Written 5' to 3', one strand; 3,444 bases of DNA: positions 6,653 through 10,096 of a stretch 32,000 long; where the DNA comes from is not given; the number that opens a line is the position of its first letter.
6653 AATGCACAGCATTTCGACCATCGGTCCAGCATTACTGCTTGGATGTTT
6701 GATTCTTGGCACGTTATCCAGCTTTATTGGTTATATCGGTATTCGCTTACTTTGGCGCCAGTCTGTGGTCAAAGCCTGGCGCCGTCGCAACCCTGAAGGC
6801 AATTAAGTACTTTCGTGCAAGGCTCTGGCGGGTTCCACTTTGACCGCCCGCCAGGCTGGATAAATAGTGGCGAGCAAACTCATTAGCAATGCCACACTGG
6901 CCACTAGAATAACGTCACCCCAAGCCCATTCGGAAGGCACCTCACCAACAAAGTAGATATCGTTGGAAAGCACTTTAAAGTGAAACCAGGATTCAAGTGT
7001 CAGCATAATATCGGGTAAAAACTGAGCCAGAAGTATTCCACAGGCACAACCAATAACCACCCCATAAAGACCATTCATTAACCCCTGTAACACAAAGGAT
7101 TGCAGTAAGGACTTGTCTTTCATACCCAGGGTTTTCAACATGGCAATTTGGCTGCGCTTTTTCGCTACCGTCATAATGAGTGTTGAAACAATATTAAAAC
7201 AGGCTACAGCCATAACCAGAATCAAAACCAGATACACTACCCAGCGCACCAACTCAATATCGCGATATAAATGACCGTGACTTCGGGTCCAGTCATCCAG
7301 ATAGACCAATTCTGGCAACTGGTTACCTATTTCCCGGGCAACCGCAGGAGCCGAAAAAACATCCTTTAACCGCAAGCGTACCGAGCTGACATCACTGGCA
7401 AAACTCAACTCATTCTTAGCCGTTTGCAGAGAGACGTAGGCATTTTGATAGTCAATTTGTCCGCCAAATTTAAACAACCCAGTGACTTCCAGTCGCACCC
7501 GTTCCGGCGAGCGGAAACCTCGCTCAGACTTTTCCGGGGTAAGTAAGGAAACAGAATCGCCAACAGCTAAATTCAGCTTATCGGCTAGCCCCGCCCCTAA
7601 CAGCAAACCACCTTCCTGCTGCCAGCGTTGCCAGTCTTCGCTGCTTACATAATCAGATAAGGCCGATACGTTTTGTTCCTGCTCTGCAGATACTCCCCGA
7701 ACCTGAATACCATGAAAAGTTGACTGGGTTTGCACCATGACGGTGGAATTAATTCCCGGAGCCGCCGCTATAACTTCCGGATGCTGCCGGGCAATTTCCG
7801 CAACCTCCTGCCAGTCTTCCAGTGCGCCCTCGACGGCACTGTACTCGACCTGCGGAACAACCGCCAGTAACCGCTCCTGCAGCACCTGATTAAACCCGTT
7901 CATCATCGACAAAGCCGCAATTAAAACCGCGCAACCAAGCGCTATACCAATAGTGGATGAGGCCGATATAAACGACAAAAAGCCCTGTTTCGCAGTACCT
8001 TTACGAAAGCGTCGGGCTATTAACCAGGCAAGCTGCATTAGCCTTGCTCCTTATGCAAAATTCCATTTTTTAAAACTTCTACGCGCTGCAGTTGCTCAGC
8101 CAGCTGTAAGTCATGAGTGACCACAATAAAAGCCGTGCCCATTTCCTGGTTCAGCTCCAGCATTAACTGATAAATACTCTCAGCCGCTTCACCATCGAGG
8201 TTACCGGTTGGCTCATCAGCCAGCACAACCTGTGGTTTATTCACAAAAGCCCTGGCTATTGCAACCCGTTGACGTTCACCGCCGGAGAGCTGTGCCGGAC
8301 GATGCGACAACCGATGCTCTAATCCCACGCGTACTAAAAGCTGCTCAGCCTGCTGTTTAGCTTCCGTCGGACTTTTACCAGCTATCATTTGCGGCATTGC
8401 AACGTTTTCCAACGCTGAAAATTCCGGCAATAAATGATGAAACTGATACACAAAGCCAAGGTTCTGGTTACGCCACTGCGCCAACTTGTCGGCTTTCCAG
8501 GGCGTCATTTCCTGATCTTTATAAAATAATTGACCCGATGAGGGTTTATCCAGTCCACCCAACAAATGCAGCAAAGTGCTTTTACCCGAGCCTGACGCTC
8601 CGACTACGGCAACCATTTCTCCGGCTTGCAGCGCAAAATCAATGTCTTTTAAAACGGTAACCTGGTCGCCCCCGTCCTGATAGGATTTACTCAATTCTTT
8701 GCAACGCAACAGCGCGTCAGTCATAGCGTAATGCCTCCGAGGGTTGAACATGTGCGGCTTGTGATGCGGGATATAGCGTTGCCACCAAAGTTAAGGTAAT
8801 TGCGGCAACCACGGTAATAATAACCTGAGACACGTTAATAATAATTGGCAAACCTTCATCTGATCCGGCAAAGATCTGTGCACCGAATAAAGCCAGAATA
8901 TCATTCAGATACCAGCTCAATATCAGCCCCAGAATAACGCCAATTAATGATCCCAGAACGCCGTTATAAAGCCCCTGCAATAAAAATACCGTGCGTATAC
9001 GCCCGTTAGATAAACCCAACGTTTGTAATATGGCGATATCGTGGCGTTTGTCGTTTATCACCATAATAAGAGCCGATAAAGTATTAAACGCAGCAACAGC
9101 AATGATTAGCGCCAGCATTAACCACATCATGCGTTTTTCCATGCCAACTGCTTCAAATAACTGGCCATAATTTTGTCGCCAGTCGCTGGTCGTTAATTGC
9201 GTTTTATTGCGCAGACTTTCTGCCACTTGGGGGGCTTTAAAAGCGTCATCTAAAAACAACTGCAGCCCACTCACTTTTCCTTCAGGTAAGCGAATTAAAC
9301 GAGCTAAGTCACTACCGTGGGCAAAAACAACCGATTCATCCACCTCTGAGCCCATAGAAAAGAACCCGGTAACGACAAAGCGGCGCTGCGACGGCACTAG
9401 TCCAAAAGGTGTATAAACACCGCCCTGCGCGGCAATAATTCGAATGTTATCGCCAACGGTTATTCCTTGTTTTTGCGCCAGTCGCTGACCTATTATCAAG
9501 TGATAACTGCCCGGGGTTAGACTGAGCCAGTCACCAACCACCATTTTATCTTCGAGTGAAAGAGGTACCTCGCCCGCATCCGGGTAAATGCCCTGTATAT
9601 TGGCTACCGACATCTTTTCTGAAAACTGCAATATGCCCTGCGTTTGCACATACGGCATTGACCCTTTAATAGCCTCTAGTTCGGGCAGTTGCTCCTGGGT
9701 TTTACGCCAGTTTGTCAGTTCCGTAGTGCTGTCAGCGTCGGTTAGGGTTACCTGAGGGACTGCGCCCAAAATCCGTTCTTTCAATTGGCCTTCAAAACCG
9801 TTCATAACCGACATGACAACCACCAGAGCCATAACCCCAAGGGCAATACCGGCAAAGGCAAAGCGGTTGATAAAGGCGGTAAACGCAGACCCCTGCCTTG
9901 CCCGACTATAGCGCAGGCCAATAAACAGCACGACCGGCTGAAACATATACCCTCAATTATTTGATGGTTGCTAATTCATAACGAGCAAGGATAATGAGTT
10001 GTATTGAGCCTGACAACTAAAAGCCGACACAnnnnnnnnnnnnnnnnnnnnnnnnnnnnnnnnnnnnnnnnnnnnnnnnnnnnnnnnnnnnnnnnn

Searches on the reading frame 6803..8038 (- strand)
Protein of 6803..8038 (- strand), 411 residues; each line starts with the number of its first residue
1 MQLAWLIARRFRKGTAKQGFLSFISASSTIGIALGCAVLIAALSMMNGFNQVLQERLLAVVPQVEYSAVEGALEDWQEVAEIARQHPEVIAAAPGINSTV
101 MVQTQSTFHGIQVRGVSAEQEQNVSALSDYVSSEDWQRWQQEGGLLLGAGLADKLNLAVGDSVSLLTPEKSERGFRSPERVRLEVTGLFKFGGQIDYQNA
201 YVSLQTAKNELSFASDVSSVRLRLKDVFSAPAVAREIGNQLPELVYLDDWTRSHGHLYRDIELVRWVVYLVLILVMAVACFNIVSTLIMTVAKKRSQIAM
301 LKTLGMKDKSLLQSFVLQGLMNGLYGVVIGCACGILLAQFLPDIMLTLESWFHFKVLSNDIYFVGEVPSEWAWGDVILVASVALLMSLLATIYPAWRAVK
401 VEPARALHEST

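Call 79: search_protein_families(library=pfam, proteins=[window:6803-8038:-], max_evalue=0.00001)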
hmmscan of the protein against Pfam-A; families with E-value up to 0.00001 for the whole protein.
window:6803-8038:- (411 aa): 2 families
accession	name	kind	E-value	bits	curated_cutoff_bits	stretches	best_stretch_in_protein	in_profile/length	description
PF02687.27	FtsX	-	2.6e-18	66.7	25.5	1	270-403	2-120/120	FtsX-like permease C-terminal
PF12704.14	MacB_PCD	-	8.3e-17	62.6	27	1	27-238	3-205/207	MacB-like periplasmic core domain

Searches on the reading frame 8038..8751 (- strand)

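Call 79: search_protein_families(library=pfam, proteins=[window:8038-8751:-], max_evalue=0.00001)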
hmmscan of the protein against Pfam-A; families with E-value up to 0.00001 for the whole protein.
window:8038-8751:- (237 aa): 3 families
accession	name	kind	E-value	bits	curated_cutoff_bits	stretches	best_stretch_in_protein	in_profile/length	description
PF00005.33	ABC_tran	-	5.9e-37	127.8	25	1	34-182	1-136/137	ABC transporter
PF13304.12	AAA_21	-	2.1e-07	31.8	27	0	158-217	241-302/304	AAA domain, putative AbiEii toxin, Type IV TA system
PF02463.25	SMC_N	-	9.3e-06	25.7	40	0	45-224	25-208/220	RecF/RecN/SMC N terminal domain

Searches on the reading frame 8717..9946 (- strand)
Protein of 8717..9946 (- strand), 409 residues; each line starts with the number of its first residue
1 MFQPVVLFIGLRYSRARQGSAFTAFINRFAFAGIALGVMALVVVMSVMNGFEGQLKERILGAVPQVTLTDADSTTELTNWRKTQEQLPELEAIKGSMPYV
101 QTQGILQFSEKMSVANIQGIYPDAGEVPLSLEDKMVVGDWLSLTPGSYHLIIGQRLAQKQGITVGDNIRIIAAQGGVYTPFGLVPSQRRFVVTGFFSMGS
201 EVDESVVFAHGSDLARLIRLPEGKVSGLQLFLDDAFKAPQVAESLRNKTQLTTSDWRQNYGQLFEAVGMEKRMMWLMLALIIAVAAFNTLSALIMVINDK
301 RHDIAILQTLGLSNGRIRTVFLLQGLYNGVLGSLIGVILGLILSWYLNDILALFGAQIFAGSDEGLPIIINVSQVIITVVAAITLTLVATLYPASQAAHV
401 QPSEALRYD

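Call 79: search_protein_families(library=pfam, proteins=[window:8717-9946:-], max_evalue=0.00001)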
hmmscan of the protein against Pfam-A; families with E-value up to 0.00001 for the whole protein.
window:8717-9946:- (409 aa): 2 families
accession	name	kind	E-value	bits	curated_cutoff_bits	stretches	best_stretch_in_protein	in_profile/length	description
PF02687.27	FtsX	-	1.1e-17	64.7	25.5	1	276-402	2-120/120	FtsX-like permease C-terminal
PF12704.14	MacB_PCD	-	8.5e-13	49.5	27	1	32-247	6-206/207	MacB-like periplasmic core domain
